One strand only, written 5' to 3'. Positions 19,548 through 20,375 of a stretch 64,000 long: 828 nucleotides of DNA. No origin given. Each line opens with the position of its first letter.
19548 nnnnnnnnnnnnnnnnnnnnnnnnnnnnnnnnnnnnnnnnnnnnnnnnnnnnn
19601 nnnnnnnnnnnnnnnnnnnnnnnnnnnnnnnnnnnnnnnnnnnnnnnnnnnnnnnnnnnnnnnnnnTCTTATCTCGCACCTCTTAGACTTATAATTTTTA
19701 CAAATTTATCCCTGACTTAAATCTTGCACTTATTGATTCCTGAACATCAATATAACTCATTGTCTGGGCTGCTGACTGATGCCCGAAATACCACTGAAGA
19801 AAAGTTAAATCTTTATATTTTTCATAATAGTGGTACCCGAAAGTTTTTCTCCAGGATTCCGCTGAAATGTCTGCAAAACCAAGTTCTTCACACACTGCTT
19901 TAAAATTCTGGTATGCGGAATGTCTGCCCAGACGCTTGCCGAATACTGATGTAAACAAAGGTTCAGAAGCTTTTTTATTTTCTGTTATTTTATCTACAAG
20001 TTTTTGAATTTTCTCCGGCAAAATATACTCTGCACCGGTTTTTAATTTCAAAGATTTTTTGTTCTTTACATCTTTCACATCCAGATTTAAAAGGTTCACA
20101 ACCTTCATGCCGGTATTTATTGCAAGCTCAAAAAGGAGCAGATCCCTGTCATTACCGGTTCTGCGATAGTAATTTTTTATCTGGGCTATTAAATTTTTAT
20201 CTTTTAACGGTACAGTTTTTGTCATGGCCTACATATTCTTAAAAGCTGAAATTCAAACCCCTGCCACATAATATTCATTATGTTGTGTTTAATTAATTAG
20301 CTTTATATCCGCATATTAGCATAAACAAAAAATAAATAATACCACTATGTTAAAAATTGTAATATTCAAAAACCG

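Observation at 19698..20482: Candidate invertible promoter switch with a dedicated mini-recombinase heading a 10-kb glycan operon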

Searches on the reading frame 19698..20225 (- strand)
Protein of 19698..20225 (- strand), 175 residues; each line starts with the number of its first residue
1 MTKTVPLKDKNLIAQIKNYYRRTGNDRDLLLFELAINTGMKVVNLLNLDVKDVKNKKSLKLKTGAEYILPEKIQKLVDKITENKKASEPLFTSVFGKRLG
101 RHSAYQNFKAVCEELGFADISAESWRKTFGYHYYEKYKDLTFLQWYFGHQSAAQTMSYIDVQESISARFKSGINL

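Call 6: search_protein_families(library=pfam, proteins=[window:19698-20225:-], max_evalue=0.01)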
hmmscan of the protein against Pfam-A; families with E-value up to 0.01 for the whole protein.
window:19698-20225:- (175 aa): 1 family
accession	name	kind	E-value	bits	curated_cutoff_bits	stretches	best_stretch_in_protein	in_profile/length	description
PF00589.27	Phage_integrase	-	3e-19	69.9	27.1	1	22-163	18-170/172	Phage integrase family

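Call 7: search_protein_families(library=ncbifam, proteins=[window:19698-20225:-], max_evalue=0.01)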
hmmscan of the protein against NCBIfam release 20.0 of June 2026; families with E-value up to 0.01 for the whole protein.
window:19698-20225:- (175 aa): 7 families
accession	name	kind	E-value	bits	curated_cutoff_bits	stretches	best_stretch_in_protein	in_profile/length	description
NF040815.2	recomb_XerA_Arch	equivalog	8.9e-15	55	220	1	11-163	104-256/263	site-specific tyrosine recombinase/integron integrase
TIGR02225.1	recomb_XerD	equivalog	1.1e-12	47.9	329.6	1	24-163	122-276/290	site-specific tyrosine recombinase XerD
TIGR02224.1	recomb_XerC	equivalog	2.9e-10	40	335.15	1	17-162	120-278/295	tyrosine recombinase XerC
NF001399.0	PRK00283.1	subfamily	5e-10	39.1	279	1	24-163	132-285/300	tyrosine recombinase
NF007371.0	PRK09871.1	subfamily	1.5e-09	37.7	222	1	7-169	7-179/198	tyrosine-type DNA invertase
NF003462.0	PRK05084.1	equivalog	1.2e-06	27.5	267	1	120-163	303-346/360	tyrosine recombinase XerS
NF002685.0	PRK02436.1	equivalog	3.8e-05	23.6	178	1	8-151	94-236/245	site-specific tyrosine recombinase XerD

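Call 8: find_encoding_contigs(protein=window:19698-20225:-, flank=3000, max_places=10)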
Protein window:19698-20225:- (175 aa): 21 contigs read that carry it; 10 places shown.
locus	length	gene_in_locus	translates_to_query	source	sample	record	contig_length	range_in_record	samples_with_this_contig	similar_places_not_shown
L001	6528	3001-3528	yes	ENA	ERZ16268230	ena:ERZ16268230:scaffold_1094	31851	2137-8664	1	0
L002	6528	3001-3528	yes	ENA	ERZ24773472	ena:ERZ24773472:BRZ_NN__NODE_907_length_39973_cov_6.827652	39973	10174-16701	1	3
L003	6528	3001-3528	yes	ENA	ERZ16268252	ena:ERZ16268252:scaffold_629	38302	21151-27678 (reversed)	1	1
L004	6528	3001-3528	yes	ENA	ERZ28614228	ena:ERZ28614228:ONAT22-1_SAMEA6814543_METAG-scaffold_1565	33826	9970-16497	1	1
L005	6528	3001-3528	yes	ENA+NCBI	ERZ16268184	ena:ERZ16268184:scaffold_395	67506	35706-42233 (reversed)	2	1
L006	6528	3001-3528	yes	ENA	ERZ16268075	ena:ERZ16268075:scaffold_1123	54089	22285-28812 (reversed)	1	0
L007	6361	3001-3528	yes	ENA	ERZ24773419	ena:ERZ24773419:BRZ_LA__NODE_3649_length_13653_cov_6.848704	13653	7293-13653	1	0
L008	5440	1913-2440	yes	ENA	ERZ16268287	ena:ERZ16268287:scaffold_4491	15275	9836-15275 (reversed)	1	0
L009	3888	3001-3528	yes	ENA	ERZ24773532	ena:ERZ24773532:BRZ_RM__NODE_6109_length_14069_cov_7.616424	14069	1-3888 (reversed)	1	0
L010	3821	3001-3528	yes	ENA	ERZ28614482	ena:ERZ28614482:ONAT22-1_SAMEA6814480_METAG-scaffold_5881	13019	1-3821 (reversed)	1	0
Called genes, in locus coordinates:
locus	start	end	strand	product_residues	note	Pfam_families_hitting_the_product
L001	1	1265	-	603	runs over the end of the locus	PF00009:GTP_EFTU, PF01926:MMR_HSR1 (faint), PF03144:GTP_EFTU_D2, PF22042:EF-G_D2 (weak), PF00679:EFG_C, PF21018:BipA_C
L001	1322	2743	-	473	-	PF00083:Sugar_tr (weak), PF05977:MFS_3 (weak), PF07690:MFS_1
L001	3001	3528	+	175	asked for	PF00589:Phage_integrase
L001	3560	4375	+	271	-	PF00483:NTP_transferase, PF12804:NTP_transf_3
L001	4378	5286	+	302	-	PF01370:Epimerase, PF16363:GDP_Man_Dehyd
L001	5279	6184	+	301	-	PF01370:Epimerase, PF04321:RmlD_sub_bind (faint), PF16363:GDP_Man_Dehyd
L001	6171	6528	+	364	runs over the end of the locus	PF04321:RmlD_sub_bind, PF01370:Epimerase, PF02719:Polysacc_synt_2, PF16363:GDP_Man_Dehyd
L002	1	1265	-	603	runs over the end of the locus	PF00009:GTP_EFTU, PF01926:MMR_HSR1 (faint), PF03144:GTP_EFTU_D2, PF22042:EF-G_D2 (weak), PF00679:EFG_C, PF21018:BipA_C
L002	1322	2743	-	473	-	PF00083:Sugar_tr (weak), PF05977:MFS_3 (weak), PF07690:MFS_1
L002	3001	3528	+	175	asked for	PF00589:Phage_integrase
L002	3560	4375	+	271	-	PF00483:NTP_transferase, PF12804:NTP_transf_3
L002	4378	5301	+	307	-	PF01370:Epimerase, PF04321:RmlD_sub_bind (weak), PF16363:GDP_Man_Dehyd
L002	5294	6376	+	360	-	PF01073:3Beta_HSD, PF01370:Epimerase, PF02719:Polysacc_synt_2, PF04321:RmlD_sub_bind, PF16363:GDP_Man_Dehyd, PF07993:NAD_binding_4 (weak)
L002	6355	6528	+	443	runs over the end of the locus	PF01593:Amino_oxidase, PF13450:NAD_binding_8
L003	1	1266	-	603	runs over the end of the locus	PF00009:GTP_EFTU, PF01926:MMR_HSR1 (faint), PF03144:GTP_EFTU_D2, PF22042:EF-G_D2 (weak), PF00679:EFG_C, PF21018:BipA_C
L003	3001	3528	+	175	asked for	PF00589:Phage_integrase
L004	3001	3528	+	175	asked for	PF00589:Phage_integrase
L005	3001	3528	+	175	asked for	PF00589:Phage_integrase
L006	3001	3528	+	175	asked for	PF00589:Phage_integrase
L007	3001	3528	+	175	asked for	PF00589:Phage_integrase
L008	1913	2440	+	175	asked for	PF00589:Phage_integrase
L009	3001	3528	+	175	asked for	PF00589:Phage_integrase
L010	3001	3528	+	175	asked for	PF00589:Phage_integrase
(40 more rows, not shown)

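Call 13: find_homologous_proteins(query=window:19698-20225:-, max_evalue=0.00001)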
Query window:19698-20225:- (175 aa): 34 proteins with E <= 0.00001 among 90 candidates.
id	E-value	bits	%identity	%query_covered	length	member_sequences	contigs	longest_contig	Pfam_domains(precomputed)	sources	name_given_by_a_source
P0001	4.6e-104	364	92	100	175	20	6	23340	PF00589.28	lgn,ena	-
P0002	4.7e-55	204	56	98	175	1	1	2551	PF00589.28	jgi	-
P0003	1.9e-46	176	49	100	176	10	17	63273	PF00589.28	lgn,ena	-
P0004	4.5e-43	165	47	97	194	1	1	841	PF00589.28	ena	-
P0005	2.5e-41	160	45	100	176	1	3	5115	PF00589.28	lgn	-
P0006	3.5e-41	159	46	97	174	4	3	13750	PF00589.28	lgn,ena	-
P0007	8.1e-41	158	47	100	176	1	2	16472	PF00589.28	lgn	-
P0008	1.8e-40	157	46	97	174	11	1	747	PF00589.28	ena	-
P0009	1.4e-39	154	47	100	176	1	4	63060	PF00589.28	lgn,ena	-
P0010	2.1e-39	153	45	99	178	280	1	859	PF00589.28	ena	-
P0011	7.0e-39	152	44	98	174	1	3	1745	PF00589.28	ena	-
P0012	7.9e-39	152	44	97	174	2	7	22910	PF00589.28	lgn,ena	-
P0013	8.5e-39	151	43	99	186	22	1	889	PF00589.28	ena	-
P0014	4.4e-38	149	42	98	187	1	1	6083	PF00589.28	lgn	-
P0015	5.8e-38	149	44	100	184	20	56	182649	PF00589.28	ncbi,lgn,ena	-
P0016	6.2e-38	149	45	99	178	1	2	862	PF00589.28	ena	-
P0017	9.0e-38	148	47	99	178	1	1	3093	PF00589.28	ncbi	-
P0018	9.9e-38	148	44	98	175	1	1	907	PF00589.28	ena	-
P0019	1.8e-37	147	44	100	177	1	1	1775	PF00589.28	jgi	-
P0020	2.9e-37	146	46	99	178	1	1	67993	PF00589.28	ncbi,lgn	-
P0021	4.1e-36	143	43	100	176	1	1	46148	PF00589.28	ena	-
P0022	5.4e-36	142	40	100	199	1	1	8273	PF00589.28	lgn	-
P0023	1.8e-32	131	39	100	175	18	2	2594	PF00589.28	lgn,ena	-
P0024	1.2e-31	128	39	99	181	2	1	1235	PF00589.28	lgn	-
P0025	1.5e-27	115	39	97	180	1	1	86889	PF00589.28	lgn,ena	-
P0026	8.4e-26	109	40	79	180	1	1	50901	PF00589.28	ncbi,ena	-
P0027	9.3e-25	106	37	93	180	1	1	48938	PF00589.28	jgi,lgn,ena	-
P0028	1.6e-24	105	39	79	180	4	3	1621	PF00589.28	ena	-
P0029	3.2e-24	104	42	79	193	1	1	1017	PF00589.28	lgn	-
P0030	1.0e-20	93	44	59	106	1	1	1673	PF00589.28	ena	-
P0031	5.4e-19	87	35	93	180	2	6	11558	PF00589.28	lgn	-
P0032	8.9e-19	86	36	91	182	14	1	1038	PF00589.28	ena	-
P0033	4.6e-18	84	34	91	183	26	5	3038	PF00589.28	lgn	-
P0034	3.1e-17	81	34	97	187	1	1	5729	PF00589.28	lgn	-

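Call 18: find_related_loci(query=A2, collection=genome_contigs, flank=6000)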
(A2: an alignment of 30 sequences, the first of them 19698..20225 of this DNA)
Query A2 (175 aa) in genome_contigs; peptide patterns used: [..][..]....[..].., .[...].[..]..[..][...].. (x = any residue, [..] = any of these).
599 stretches matched a pattern (row limit reached: there are more); 550 encode a relative of the query (tblastn E <= 1e-3); the best 80 are kept; 80 distinct loci.
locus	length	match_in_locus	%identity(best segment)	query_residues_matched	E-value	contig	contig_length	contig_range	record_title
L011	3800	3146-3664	47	4-175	1e-50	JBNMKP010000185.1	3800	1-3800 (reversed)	MAG: bacterium isolate CM_BacZag150.40 k141_418136_length_3800_cov_16.5846, whole genome shotgun sequence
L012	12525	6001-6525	48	1-169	6e-48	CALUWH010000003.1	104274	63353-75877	MAG: Candidatus Gastranaerophilales bacterium isolate BRZ_CB__bin57 genome assembly, contig: BRZ_CB__NODE_238_length_104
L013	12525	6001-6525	43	1-175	6e-46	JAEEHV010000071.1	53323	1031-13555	MAG: Candidatus Gastranaerophilales bacterium isolate Tb.RUG.130 k141_9498786_flag=0_multi=17.1725_len=53323, whole geno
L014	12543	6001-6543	46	1-175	6e-46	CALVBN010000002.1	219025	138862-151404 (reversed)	MAG: Candidatus Gastranaerophilales bacterium isolate BRZ_AG__bin104 genome assembly, contig: BRZ_AG__NODE_62_length_219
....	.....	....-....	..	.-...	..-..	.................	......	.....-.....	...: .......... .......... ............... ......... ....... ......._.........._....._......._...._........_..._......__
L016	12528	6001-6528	42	1-175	4e-45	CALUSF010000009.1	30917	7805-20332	MAG: Candidatus Gastranaerophilales bacterium isolate BRZ_FQ__bin77 genome assembly, contig: BRZ_FQ__NODE_1689_length_30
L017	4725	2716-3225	46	6-169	9e-45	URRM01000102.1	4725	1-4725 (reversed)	uncultured bacterium isolate UMGS1281 genome assembly, contig: NODE_6894_length_4725_cov_4.541542, whole genome shotgun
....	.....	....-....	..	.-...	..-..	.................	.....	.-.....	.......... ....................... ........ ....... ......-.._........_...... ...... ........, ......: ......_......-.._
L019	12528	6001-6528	43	1-175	3e-43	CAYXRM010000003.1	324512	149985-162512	MAG TPA_asm: uncultured Gammaproteobacteria bacterium isolate binchicken_co370_59 genome assembly, contig: NODE_17_lengt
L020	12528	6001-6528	43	1-175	4e-43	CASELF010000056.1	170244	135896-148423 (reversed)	uncultured bacterium isolate CO.O54.metabat-bins.55 genome assembly, contig: CO.O54.metabat-bins.55.fa_k141_5766879, who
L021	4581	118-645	43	1-175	1e-42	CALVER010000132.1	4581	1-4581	MAG: Candidatus Gastranaerophilales bacterium isolate BRZ_RB__bin26 genome assembly, contig: BRZ_RB__NODE_32333_length_4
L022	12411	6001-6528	44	1-175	2e-42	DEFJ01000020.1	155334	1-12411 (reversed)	MAG TPA_asm: Cyanobacteria bacterium UBA2855 UBA2855_contig_441, whole genome shotgun sequence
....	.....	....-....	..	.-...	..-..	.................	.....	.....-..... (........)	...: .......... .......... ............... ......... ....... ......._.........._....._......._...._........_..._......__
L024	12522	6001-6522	45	1-169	9e-46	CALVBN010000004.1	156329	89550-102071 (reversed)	MAG: Candidatus Gastranaerophilales bacterium isolate BRZ_AG__bin104 genome assembly, contig: BRZ_AG__NODE_161_length_15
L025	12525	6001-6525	47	1-175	1e-38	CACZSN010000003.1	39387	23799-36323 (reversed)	uncultured bacterium isolate RUG12906 genome assembly, contig: RUG12906_asm_3, whole genome shotgun sequence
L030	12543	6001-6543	45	1-175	2e-45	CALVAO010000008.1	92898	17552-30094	MAG: Candidatus Gastranaerophilales bacterium isolate BRZ_AT__bin28 genome assembly, contig: BRZ_AT__NODE_355_length_928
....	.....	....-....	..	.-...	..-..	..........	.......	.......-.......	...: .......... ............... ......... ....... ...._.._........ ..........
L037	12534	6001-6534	36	1-173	4e-33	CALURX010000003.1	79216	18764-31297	MAG: Candidatus Gastranaerophilales bacterium isolate BRZ_KQ__bin27 genome assembly, contig: BRZ_KQ__NODE_612_length_792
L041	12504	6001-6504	35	1-163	3e-32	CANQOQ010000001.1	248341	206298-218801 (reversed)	MAG: Candidatus Gastranaerophilales bacterium isolate Lapin-032__bin70 genome assembly, contig: Lapin-032__NODE_23_lengt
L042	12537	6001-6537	35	1-173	1e-31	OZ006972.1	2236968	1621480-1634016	MAG: Candidatus Gastranaerophilales bacterium isolate metabat2_pooled_hifiasm.1023 MAG genome assembly, chromosome: 1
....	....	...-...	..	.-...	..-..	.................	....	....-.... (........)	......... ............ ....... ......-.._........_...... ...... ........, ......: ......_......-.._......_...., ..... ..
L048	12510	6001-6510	36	1-165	5e-31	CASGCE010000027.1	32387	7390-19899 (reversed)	uncultured bacterium isolate SI.B5.metabat-bins.116 genome assembly, contig: SI.B5.metabat-bins.116.fa_k141_306114, whol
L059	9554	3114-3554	37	25-165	5e-30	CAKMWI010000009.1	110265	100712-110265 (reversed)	Candidatus Gastranaerophilales bacterium isolate min17_bin44 genome assembly, contig: contig_6183, whole genome shotgun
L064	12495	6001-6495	37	6-165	7e-29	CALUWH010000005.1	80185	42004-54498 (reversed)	MAG: Candidatus Gastranaerophilales bacterium isolate BRZ_CB__bin57 genome assembly, contig: BRZ_CB__NODE_416_length_801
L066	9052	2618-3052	39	27-165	4e-29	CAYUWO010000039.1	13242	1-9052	MAG TPA_asm: uncultured Gammaproteobacteria bacterium isolate SRP314395_co1_247 genome assembly, contig: NODE_4299_lengt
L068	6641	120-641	37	1-169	1e-28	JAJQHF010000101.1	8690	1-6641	MAG: Candidatus Gastranaerophilales bacterium isolate U.4_7 NODE_1088_length_8690_cov_6.176144, whole genome shotgun seq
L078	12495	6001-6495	36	6-164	2e-27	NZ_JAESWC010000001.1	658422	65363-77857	Clostridium rhizosphaerae strain YIM B02515 GCM70020049_1, whole genome shotgun sequence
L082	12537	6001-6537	32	1-173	5e-27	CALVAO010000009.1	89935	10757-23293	MAG: Candidatus Gastranaerophilales bacterium isolate BRZ_AT__bin28 genome assembly, contig: BRZ_AT__NODE_375_length_899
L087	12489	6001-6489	34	6-163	8e-27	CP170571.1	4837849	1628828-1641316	Bacillus toyonensis strain GXUN31-2 chromosome, complete genome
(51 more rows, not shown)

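Call 30: find_encoding_contigs(protein=P0001, flank=2500, max_places=10)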
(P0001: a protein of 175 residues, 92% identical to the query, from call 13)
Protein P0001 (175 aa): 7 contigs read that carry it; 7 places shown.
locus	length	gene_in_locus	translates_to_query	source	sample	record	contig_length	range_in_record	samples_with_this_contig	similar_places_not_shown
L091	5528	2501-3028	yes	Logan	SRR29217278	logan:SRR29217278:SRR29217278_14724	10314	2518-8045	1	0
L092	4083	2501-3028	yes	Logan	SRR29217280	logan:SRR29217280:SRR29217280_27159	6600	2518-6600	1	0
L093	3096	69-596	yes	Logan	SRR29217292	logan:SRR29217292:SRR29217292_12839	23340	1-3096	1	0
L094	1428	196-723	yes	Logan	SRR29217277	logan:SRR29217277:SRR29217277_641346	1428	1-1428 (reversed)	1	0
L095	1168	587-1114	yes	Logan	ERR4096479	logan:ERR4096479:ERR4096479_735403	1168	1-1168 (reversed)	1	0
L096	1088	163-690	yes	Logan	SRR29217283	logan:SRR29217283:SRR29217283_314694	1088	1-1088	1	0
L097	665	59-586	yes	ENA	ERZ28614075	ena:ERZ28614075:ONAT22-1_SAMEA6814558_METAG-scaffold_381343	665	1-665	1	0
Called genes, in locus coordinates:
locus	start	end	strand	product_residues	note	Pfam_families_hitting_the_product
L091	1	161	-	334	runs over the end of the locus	PF00248:Aldo_ket_red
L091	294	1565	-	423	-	PF06123:CreD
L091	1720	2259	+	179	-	PF00589:Phage_integrase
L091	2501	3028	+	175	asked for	PF00589:Phage_integrase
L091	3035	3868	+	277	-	PF00483:NTP_transferase, PF12804:NTP_transf_3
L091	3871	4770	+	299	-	PF01370:Epimerase, PF04321:RmlD_sub_bind (faint), PF16363:GDP_Man_Dehyd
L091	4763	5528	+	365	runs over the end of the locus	PF04321:RmlD_sub_bind, PF01073:3Beta_HSD (weak), PF01370:Epimerase, PF02719:Polysacc_synt_2, PF16363:GDP_Man_Dehyd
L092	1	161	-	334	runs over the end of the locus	PF00248:Aldo_ket_red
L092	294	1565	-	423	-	PF06123:CreD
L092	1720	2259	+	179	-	PF00589:Phage_integrase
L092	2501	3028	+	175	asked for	PF00589:Phage_integrase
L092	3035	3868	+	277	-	PF00483:NTP_transferase, PF12804:NTP_transf_3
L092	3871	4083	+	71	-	?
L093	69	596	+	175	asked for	PF00589:Phage_integrase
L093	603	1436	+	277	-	PF00483:NTP_transferase, PF12804:NTP_transf_3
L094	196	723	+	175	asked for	PF00589:Phage_integrase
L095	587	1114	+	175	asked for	PF00589:Phage_integrase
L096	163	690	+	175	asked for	PF00589:Phage_integrase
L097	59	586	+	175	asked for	PF00589:Phage_integrase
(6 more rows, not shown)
